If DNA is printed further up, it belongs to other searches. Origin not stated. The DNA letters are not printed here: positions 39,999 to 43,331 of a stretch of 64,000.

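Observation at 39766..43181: Foreign-composition insert encoding a LexA-like-wHTH / metallophosphatase fusion protein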

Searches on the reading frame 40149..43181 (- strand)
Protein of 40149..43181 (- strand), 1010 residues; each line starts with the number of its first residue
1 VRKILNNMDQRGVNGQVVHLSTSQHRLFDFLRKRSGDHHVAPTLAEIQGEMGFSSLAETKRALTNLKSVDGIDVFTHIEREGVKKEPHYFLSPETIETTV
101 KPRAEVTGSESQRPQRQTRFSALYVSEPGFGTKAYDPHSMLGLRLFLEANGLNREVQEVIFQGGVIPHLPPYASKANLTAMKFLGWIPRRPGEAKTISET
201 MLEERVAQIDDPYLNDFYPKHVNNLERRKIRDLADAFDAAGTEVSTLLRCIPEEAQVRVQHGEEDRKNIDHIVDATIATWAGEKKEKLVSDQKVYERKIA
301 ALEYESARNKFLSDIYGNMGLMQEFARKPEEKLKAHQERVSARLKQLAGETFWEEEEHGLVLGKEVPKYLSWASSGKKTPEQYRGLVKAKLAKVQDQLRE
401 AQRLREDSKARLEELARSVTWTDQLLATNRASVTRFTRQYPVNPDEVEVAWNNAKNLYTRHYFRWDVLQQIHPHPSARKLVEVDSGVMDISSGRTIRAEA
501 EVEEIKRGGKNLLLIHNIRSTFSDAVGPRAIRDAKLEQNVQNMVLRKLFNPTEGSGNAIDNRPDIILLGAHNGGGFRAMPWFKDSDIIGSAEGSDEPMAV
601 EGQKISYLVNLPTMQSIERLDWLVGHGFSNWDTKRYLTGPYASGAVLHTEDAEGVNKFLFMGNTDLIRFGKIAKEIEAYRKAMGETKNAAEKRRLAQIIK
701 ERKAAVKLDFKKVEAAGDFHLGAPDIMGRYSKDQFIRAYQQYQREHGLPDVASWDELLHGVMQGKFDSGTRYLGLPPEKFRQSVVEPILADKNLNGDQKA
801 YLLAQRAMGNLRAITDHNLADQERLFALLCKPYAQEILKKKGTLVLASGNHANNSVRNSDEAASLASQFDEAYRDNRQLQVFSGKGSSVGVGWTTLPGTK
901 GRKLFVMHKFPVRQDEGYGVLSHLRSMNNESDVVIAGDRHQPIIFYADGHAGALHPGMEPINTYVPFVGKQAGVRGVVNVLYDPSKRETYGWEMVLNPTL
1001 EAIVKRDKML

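Call 3: search_protein_families(library=pfam, proteins=[window:40149-43181:-], max_evalue=0.1)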
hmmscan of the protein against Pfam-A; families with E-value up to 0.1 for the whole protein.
window:40149-43181:- (1010 aa): 1 family
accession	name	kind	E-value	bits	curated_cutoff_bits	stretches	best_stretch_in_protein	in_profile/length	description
PF01726.22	LexA_DNA_bind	-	7.9e-05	22.8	23.7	1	20-67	4-51/65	LexA DNA binding domain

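Call 4: search_protein_families(library=ncbifam, proteins=[window:40149-43181:-], max_evalue=0.1)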
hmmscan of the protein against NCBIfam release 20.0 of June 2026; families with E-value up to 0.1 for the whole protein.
window:40149-43181:- (1010 aa): 2 families
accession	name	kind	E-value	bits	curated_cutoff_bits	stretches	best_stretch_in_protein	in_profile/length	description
TIGR00498.1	lexA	equivalog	0.0066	16.1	110.95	1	19-68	3-52/203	transcriptional repressor LexA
NF011045.0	PRK14475.1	equivalog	0.021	15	211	1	369-416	23-70/169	F0F1 ATP synthase subunit B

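Call 5: search_protein_families(library=phrogs, proteins=[window:40149-43181:-], max_evalue=0.1)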
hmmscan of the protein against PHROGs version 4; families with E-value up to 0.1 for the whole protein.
window:40149-43181:- (1010 aa): 2 families
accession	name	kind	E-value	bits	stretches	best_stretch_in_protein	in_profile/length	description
phrog_3502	-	unknown function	5.2e-05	24.3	1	18-72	47-101/131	-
phrog_24920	-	unknown function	0.0025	18.8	1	18-63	2-47/125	-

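Call 6: search_protein_families(library=padloc, proteins=[window:40149-43181:-], max_evalue=0.1)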
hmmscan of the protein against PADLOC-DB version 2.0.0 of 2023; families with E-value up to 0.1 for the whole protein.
window:40149-43181:- (1010 aa): 0 families

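Call 7: search_solved_structures(query=window:40149-43181:-, max_evalue=10, show_alignments=3)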
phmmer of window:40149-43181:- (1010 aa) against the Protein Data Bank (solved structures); distinct sequences matched with E-value up to 10: 2.
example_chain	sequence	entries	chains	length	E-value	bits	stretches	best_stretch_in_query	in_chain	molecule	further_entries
8x15_L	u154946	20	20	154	0.85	10.7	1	334-404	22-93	Zinc finger HIT domain-containing protein 1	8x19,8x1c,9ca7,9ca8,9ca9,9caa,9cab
4akr_A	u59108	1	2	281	1.6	9.8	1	620-696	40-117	F-ACTIN-CAPPING PROTEIN SUBUNIT ALPHA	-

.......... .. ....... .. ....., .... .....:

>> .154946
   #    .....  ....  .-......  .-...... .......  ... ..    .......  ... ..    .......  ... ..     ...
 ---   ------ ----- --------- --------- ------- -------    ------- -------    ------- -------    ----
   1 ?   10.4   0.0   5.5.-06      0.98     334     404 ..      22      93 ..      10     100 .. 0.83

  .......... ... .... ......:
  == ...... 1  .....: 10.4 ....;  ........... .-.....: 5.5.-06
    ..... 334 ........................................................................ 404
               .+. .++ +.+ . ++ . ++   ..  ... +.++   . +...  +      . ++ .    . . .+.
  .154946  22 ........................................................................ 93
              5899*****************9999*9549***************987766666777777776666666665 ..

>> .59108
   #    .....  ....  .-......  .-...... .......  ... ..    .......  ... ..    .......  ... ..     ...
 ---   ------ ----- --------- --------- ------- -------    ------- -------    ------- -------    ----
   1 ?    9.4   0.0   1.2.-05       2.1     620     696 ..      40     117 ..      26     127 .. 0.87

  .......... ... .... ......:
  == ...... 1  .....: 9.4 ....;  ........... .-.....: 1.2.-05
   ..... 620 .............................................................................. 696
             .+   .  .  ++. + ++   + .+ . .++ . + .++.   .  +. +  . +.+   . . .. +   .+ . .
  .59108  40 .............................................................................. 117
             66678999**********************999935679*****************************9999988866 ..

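Call 8: find_homologous_proteins(query=window:40149-43181:-, max_evalue=0.001)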
Query window:40149-43181:- (1010 aa): 7 proteins with E <= 0.001 among 8000 candidates.
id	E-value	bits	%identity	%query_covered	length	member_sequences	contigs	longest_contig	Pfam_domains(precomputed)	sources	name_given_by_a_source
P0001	0.0e+0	2294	100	99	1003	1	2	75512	-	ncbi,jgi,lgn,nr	ncbi:hypothetical protein FJZ17_00230 [Candidatus Pacearchaeota archaeon]|nr:hypothetical protein [C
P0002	0.0e+0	1761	74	99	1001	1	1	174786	-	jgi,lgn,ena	-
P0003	0.0e+0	1540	68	99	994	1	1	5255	-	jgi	jgi:hypothetical protein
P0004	0.0e+0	1148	52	99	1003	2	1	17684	-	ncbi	ncbi:MAG: hypothetical protein WCK90_00590 [archaeon]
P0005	0.0e+0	1129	50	99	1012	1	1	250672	-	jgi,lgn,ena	-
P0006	0.0e+0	1111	52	98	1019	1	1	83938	-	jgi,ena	-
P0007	0.0e+0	1101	52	99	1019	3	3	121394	PF01726.23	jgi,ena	-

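Call 12: find_encoding_contigs(protein=P0002, flank=10000, max_places=3)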
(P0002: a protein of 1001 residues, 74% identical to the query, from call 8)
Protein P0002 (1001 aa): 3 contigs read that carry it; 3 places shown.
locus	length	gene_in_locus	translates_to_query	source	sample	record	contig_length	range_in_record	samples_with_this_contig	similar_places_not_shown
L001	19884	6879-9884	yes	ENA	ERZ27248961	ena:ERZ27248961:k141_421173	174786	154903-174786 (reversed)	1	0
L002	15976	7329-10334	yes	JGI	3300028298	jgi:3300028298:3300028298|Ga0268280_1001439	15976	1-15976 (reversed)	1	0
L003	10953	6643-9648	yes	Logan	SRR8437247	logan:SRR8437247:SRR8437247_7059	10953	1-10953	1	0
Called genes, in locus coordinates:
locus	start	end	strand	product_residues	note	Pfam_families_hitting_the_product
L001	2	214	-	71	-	?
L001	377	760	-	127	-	PF13742:tRNA_anti_2 (weak), PF01336:tRNA_anti-codon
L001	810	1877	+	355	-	PF00579:tRNA-synt_1b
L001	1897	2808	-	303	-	PF01926:MMR_HSR1, PF02421:FeoB_N, PF03193:RsgA_GTPase (weak), PF16897:MMR_HSR1_Xtn (weak)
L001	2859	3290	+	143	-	PF02698:DUF218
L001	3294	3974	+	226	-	PF01902:Diphthami_syn_2_N, PF24167:DUF7411 (weak), PF28410:Diphthami_syn_2_C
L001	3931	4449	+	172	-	PF12385:Peptidase_C70, PF03412:Peptidase_C39, PF13529:Peptidase_C39_2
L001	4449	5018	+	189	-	PF00117:GATase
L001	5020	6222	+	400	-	PF00675:Peptidase_M16, PF05193:Peptidase_M16_C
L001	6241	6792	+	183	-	PF02834:LigT_PEase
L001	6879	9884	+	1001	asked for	-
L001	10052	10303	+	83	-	-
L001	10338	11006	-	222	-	PF02732:ERCC4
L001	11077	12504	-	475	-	PF01266:DAO (faint), PF01593:Amino_oxidase (faint), PF03486:HI0933_like (faint), PF07992:Pyr_redox_2 (weak), PF21688:FAD-depend_C (weak)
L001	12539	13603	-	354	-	PF00709:Adenylsucc_synt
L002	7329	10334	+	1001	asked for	-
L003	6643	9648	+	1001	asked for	-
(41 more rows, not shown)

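Call 13: find_encoding_contigs(protein=P0005, flank=10000, max_places=3)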
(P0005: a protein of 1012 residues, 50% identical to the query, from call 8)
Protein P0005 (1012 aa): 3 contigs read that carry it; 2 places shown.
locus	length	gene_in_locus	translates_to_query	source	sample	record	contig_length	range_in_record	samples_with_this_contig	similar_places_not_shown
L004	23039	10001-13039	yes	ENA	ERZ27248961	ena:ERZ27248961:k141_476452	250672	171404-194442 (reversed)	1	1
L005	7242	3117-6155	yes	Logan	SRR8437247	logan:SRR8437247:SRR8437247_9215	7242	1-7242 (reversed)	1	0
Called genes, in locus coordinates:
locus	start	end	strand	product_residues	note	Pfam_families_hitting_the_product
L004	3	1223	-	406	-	PF01970:TctA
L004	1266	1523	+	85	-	-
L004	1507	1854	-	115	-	PF01336:tRNA_anti-codon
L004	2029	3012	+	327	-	PF00579:tRNA-synt_1b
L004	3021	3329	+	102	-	-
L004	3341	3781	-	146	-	-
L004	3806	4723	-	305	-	PF00025:Arf (faint), PF01926:MMR_HSR1, PF02421:FeoB_N, PF03193:RsgA_GTPase (weak), PF16897:MMR_HSR1_Xtn, PF02824:TGS (weak)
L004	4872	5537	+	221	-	PF01902:Diphthami_syn_2_N, PF24167:DUF7411, PF28410:Diphthami_syn_2_C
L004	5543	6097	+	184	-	PF07685:GATase_3 (weak), PF00117:GATase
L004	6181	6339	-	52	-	-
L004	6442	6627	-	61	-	PF04070:DUF378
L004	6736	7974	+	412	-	PF00675:Peptidase_M16, PF05193:Peptidase_M16_C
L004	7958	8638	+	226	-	PF07690:MFS_1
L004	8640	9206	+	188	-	PF10469:AKAP7_NLS (weak), PF02834:LigT_PEase, PF13563:2_5_RNA_ligase2 (weak), PF02834:LigT_PEase (weak)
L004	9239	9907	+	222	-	-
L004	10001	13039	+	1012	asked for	-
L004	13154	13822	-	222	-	PF02732:ERCC4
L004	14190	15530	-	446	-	PF07992:Pyr_redox_2 (faint), PF21688:FAD-depend_C (weak)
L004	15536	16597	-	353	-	PF00709:Adenylsucc_synt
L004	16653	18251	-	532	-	PF00270:DEAD, PF04851:ResIII, PF18766:SWI2_SNF2 (weak), PF21210:RNA_helicase_helical, PF00271:Helicase_C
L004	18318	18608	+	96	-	-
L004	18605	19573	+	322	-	-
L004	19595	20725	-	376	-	PF09334:tRNA-synt_1g, PF08264:Anticodon_1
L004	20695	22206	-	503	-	PF00133:tRNA-synt_1, PF09334:tRNA-synt_1g (weak), PF13603:tRNA-synt_1_2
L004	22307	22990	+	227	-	PF02568:ThiI, PF06508:QueC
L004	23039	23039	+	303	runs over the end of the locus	PF01073:3Beta_HSD, PF01370:Epimerase, PF02719:Polysacc_synt_2, PF04321:RmlD_sub_bind, PF13460:NAD_binding_10, PF16363:GDP_Man_Dehyd, PF07993:NAD_binding_4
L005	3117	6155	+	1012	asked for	-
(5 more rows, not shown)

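Call 14: find_encoding_contigs(protein=P0006, flank=10000, max_places=2)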
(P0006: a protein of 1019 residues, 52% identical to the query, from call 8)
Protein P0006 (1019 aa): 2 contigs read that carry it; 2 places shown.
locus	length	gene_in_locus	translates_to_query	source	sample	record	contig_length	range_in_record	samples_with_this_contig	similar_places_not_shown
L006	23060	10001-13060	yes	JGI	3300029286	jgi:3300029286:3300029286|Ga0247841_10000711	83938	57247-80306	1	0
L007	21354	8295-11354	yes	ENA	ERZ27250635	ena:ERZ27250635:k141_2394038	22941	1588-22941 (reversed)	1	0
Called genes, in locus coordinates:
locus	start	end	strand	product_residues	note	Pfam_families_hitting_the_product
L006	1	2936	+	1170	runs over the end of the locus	PF03833:PolC_DP2_N, PF24844:PolC_DP2_central, PF24846:PolC_DP2_cat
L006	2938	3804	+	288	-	PF04055:Radical_SAM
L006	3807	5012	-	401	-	PF01970:TctA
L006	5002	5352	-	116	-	PF01336:tRNA_anti-codon (weak)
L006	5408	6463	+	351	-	PF00579:tRNA-synt_1b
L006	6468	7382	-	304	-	PF01926:MMR_HSR1, PF02421:FeoB_N (weak), PF03193:RsgA_GTPase (weak), PF16897:MMR_HSR1_Xtn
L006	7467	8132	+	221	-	PF01902:Diphthami_syn_2_N, PF24167:DUF7411 (faint), PF28410:Diphthami_syn_2_C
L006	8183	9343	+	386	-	PF00675:Peptidase_M16, PF05193:Peptidase_M16_C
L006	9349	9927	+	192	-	PF02834:LigT_PEase, PF13563:2_5_RNA_ligase2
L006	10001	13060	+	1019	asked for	-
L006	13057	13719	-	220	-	PF02732:ERCC4, PF14520:HHH_5 (weak)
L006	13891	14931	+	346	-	PF00478:IMPDH, PF03060:NMO (faint), PF01070:FMN_dh (weak)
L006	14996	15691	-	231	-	-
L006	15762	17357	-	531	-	PF00270:DEAD, PF04851:ResIII, PF21210:RNA_helicase_helical, PF00271:Helicase_C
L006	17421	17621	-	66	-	-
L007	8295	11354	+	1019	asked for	-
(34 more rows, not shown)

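Call 15: find_encoding_contigs(protein=P0004, flank=10000, max_places=2)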
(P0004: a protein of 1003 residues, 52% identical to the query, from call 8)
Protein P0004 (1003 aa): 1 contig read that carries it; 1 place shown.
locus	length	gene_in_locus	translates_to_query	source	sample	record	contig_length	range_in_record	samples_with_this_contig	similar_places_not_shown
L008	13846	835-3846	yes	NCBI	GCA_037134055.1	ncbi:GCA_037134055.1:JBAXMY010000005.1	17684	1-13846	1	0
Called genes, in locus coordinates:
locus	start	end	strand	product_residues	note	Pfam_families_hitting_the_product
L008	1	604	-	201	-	PF06745:ATPase, PF13481:AAA_25 (weak)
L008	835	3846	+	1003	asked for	-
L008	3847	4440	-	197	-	PF02732:ERCC4, PF12826:HHH_2 (weak), PF01367:5_3_exonuc (weak), PF14520:HHH_5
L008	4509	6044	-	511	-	PF00176:SNF2-rel_dom (faint), PF00270:DEAD, PF04851:ResIII, PF21210:RNA_helicase_helical, PF00271:Helicase_C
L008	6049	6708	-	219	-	-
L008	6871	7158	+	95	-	PF05239:PRC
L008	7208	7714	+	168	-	-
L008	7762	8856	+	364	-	PF01180:DHO_dh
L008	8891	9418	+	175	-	-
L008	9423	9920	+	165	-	-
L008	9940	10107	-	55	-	-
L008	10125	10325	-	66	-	-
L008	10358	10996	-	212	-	-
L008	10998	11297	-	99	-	-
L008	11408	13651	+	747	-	PF00437:T2SSE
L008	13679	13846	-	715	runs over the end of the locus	-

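Call 16: find_encoding_contigs(protein=P0007, flank=10000, max_places=2)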
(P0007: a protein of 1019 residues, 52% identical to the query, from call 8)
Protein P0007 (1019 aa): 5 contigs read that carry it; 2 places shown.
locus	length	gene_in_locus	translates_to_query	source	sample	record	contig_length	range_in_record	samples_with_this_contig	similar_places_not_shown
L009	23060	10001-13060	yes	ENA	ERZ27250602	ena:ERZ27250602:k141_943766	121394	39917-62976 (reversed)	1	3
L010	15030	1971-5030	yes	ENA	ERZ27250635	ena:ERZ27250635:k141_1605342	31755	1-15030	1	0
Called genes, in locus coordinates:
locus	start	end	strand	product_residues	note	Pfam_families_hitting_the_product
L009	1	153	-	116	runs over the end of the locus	PF01336:tRNA_anti-codon (weak)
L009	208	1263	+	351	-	PF00579:tRNA-synt_1b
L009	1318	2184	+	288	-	-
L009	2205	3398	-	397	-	PF12704:MacB_PCD, PF02687:FtsX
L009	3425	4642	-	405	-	PF12704:MacB_PCD, PF02687:FtsX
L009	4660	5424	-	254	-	PF00005:ABC_tran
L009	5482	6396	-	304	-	PF00009:GTP_EFTU (faint), PF00025:Arf (faint), PF01926:MMR_HSR1, PF02421:FeoB_N, PF03193:RsgA_GTPase (weak), PF16897:MMR_HSR1_Xtn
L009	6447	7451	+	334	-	PF01494:FAD_binding_3 (faint), PF03486:HI0933_like (faint), PF07992:Pyr_redox_2, PF13738:Pyr_redox_3 (weak)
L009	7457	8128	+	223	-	PF01902:Diphthami_syn_2_N, PF24167:DUF7411 (faint), PF28410:Diphthami_syn_2_C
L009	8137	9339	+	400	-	PF00675:Peptidase_M16, PF05193:Peptidase_M16_C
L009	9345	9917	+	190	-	PF02834:LigT_PEase, PF13563:2_5_RNA_ligase2 (weak)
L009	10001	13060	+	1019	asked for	PF01726:LexA_DNA_bind (weak)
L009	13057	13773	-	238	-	PF02732:ERCC4, PF14520:HHH_5 (weak)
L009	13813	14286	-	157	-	PF00156:Pribosyltran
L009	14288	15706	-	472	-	PF07992:Pyr_redox_2 (faint), PF21688:FAD-depend_C (weak)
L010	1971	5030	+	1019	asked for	PF01726:LexA_DNA_bind (weak)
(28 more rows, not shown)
